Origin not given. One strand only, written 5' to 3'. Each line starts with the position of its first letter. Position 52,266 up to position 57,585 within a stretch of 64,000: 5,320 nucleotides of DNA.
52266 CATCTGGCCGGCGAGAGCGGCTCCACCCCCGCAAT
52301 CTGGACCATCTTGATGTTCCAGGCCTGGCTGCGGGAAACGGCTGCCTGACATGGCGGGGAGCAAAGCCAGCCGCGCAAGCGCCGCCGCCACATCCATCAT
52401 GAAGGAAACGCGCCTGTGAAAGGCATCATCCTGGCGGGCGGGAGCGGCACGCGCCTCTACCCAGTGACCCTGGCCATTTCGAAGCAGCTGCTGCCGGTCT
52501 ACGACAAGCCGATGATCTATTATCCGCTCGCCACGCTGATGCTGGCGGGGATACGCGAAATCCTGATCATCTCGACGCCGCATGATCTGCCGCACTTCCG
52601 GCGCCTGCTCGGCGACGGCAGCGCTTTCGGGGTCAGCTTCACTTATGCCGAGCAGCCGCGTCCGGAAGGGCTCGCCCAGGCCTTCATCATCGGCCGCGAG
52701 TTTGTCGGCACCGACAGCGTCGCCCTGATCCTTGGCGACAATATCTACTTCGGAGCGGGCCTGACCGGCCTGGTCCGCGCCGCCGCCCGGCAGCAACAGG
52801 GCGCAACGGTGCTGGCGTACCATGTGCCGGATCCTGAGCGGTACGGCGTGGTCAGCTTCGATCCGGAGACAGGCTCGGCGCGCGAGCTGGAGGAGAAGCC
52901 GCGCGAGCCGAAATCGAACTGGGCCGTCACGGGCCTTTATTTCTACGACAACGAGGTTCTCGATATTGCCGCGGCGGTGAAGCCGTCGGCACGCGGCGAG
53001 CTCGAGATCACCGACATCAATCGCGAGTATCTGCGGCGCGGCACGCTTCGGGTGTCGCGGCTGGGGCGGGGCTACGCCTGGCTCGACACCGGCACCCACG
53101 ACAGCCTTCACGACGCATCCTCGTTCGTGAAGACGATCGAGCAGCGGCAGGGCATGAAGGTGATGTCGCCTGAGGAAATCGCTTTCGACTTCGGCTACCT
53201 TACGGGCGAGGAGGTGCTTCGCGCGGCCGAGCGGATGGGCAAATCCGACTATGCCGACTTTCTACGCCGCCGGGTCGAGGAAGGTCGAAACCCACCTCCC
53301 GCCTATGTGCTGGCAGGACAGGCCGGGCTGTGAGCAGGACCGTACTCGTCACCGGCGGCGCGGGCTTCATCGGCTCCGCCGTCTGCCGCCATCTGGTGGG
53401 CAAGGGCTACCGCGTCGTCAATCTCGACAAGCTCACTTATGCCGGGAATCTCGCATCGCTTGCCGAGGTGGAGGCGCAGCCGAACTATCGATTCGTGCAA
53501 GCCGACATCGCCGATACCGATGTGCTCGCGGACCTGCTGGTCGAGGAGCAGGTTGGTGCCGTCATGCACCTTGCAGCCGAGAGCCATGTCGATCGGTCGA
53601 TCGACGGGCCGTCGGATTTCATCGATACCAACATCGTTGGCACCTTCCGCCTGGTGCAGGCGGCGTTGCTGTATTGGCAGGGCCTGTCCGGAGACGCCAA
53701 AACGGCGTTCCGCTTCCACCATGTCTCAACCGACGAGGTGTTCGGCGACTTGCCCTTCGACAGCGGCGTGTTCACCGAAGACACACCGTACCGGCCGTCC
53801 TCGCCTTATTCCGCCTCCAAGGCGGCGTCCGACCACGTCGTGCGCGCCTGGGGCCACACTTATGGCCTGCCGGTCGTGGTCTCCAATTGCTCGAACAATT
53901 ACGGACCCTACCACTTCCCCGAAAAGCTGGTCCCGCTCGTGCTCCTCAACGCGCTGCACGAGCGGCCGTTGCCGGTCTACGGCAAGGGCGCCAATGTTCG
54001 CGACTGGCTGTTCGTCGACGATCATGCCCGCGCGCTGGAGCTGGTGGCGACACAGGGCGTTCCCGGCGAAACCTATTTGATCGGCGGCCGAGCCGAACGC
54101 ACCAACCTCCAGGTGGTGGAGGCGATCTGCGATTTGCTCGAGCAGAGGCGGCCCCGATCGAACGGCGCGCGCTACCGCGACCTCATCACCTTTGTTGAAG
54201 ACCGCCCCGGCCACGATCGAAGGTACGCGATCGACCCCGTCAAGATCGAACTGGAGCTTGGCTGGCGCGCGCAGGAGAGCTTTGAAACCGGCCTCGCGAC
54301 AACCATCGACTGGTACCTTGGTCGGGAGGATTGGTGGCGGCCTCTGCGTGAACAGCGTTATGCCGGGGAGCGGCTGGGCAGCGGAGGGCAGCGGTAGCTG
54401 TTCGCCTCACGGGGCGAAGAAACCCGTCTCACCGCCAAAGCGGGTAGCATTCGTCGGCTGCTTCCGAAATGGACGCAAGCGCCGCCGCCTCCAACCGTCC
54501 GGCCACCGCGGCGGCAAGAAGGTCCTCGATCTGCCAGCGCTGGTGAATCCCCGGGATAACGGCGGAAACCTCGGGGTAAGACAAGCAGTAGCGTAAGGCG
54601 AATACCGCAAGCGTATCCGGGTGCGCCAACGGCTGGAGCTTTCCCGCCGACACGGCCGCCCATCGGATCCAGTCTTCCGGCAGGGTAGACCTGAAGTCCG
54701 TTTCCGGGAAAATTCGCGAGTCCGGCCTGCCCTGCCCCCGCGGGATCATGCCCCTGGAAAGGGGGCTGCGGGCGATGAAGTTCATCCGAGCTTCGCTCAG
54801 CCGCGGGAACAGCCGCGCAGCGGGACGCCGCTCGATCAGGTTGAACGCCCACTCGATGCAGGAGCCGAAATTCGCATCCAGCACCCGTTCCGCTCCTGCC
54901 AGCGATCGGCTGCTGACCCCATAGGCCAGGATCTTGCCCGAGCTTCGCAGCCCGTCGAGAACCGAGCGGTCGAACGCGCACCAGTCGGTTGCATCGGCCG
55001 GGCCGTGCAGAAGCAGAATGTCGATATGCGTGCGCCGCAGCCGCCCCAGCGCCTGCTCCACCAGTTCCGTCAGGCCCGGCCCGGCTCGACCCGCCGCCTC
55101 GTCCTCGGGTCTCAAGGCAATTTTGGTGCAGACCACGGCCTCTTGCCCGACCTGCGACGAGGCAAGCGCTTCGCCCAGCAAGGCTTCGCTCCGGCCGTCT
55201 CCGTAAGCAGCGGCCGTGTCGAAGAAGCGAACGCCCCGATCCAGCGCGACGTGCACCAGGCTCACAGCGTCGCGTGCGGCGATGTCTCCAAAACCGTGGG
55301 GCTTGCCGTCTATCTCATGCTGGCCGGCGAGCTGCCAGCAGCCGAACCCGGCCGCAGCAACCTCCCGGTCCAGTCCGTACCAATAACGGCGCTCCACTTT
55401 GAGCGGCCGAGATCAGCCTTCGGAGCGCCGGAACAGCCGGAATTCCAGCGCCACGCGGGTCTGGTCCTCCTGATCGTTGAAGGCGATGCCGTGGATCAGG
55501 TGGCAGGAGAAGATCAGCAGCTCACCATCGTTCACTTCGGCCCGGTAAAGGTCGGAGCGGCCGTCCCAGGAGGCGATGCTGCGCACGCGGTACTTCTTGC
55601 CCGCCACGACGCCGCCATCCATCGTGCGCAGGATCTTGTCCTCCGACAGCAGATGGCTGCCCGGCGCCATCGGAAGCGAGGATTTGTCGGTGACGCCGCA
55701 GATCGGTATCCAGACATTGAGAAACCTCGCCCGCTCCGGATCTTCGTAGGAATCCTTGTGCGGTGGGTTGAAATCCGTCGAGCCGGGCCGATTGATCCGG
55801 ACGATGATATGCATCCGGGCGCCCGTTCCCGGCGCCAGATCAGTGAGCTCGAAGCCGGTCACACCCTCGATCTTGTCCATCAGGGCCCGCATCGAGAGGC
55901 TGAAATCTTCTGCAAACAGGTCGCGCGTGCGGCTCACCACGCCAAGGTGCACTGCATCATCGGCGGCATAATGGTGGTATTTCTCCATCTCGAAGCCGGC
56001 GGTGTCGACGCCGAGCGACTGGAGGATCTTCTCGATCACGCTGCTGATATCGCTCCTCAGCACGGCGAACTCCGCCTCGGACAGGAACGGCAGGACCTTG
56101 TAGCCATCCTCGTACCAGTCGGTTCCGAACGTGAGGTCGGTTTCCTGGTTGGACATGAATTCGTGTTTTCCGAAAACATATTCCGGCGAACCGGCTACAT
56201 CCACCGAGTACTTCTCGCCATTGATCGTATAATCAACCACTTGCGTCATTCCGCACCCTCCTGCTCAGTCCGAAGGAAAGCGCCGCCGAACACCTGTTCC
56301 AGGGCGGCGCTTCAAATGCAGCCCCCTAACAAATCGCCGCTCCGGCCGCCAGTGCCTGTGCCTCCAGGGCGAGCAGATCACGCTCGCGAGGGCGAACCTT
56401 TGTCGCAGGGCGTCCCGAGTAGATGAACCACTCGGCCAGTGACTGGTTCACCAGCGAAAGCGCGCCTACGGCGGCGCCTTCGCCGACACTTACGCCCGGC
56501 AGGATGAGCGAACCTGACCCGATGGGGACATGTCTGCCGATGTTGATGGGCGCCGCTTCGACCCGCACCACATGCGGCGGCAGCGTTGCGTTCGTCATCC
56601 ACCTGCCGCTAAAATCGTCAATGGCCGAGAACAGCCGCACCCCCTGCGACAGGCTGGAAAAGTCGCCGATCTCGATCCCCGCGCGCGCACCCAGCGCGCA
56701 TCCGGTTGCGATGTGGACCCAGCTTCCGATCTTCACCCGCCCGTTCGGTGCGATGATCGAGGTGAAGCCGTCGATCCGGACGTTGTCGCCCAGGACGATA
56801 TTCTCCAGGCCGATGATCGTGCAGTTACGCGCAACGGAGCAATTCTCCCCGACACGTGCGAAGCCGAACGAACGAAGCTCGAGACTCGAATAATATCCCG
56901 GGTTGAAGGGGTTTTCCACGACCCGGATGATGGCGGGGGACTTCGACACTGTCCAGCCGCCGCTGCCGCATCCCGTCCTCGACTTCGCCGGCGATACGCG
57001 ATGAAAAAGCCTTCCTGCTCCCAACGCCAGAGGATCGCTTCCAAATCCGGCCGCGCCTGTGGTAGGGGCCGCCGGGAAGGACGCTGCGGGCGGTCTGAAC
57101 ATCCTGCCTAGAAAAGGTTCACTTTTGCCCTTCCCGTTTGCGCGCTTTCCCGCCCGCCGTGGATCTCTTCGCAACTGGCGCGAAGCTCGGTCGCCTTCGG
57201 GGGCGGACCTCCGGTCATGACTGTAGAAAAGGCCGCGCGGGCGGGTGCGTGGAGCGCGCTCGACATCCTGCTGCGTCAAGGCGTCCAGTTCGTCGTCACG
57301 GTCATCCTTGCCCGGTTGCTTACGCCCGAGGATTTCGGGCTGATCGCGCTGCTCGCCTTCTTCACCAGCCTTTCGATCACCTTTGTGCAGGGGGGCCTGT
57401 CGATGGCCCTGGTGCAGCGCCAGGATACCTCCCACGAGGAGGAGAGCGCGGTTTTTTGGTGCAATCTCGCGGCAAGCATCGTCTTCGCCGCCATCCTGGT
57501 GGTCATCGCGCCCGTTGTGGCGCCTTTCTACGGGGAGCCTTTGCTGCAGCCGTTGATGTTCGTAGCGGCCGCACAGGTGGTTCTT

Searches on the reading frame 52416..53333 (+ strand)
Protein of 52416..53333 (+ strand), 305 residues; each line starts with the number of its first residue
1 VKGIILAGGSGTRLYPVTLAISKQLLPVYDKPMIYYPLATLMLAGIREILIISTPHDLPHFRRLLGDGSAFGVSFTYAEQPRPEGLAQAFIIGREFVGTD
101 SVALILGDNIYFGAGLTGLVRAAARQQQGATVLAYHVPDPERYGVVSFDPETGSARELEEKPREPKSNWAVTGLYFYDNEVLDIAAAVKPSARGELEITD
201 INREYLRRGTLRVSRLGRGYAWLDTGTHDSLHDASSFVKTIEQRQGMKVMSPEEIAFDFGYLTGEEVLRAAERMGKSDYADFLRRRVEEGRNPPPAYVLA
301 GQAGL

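Call 7: search_protein_families(library=pfam, proteins=[window:52416-53333:+], max_evalue=0.001)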
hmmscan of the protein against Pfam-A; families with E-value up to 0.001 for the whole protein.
window:52416-53333:+ (305 aa): 2 families
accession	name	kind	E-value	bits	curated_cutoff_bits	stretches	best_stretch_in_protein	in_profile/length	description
PF00483.29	NTP_transferase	-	4.7e-75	252.8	21.2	1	2-239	1-243/245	Nucleotidyl transferase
PF12804.13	NTP_transf_3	-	1.6e-11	45.1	27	1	3-135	1-122/160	MobA-like NTP transferase domain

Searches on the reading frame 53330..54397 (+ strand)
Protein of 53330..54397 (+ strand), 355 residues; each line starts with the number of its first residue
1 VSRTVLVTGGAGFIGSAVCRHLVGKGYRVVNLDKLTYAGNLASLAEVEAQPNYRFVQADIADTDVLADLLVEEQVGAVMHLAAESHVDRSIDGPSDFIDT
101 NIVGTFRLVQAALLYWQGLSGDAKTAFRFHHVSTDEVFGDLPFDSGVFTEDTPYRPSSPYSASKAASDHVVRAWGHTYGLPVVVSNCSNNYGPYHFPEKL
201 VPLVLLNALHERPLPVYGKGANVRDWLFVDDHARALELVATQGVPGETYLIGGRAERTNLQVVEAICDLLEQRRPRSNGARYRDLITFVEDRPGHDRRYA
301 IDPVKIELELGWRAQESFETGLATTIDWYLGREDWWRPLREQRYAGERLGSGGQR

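Call 7: search_protein_families(library=pfam, proteins=[window:53330-54397:+], max_evalue=0.001)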
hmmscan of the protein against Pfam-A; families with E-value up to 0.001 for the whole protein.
window:53330-54397:+ (355 aa): 9 families
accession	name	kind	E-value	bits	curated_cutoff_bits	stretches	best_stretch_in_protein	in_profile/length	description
PF16363.11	GDP_Man_Dehyd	-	2.1e-85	287.5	27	1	6-324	1-331/332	GDP-mannose 4,6 dehydratase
PF01370.27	Epimerase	-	8.6e-67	225.5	20.9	1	5-252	1-240/240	NAD dependent epimerase/dehydratase family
PF04321.23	RmlD_sub_bind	-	3.7e-12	46.3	27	1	4-176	2-141/287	RmlD substrate binding domain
PF02719.21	Polysacc_synt_2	-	4.1e-11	43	20.2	1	5-113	1-116/293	Polysaccharide biosynthesis protein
PF00106.31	adh_short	-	1.2e-10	41.7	26.6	1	4-116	2-123/195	short chain dehydrogenase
PF07993.18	NAD_binding_4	-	5.1e-10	39.4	20.1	1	44-189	51-206/258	Male sterility protein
PF01073.25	3Beta_HSD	-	1.7e-09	37.6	22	1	6-234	1-223/280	3-beta hydroxysteroid dehydrogenase/isomerase family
PF08659.16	KR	-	0.00025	21.5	22.6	1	4-82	2-89/180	KR domain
PF05368.20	NmrA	-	0.00031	20.9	27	1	2-72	2-69/298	NmrA-like family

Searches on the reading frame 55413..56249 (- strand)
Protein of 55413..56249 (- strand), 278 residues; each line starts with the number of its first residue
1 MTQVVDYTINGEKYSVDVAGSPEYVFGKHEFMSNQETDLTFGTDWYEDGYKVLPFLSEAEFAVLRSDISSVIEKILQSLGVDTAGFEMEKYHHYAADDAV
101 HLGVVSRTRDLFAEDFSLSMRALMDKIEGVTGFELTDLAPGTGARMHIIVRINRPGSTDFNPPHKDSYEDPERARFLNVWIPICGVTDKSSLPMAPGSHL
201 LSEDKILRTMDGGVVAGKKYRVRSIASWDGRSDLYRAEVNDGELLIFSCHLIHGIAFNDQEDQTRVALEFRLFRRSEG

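Call 8: search_protein_families(library=pfam, proteins=[window:55413-56249:-], max_evalue=0.001)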
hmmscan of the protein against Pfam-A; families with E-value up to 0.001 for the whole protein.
window:55413-56249:- (278 aa): 1 family
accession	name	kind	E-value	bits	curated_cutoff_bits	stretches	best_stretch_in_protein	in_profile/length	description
PF05721.19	PhyH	-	1.3e-09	39.1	22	1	46-254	2-201/213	Phytanoyl-CoA dioxygenase (PhyH)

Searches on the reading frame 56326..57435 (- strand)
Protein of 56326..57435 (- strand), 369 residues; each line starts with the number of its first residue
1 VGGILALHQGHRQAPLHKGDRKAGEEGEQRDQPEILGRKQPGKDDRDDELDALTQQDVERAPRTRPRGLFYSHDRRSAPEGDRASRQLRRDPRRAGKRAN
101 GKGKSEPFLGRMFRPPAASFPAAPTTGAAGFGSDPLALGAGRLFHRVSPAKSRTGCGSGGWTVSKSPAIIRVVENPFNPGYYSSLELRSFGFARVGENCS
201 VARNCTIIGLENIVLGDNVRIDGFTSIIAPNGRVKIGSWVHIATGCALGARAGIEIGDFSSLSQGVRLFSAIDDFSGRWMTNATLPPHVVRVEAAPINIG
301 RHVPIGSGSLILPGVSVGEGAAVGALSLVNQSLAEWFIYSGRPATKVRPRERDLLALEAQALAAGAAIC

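Call 8: search_protein_families(library=pfam, proteins=[window:56326-57435:-], max_evalue=0.001)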
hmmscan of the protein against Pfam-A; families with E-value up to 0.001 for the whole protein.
window:56326-57435:- (369 aa): 3 families
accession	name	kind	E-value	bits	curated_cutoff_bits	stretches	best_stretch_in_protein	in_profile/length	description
PF00132.30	Hexapep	-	5.6e-09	35.8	27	0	297-330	2-35/36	Bacterial transferase hexapeptide (six repeats)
PF14602.12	Hexapep_2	-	0.00017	21.7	27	0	296-325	1-28/34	Hexapeptide repeat of succinyl-transferase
PF25084.1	LbH_EIF2B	-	0.0006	20.2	54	0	195-254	41-99/105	EIF2B subunit epsilon LbH domain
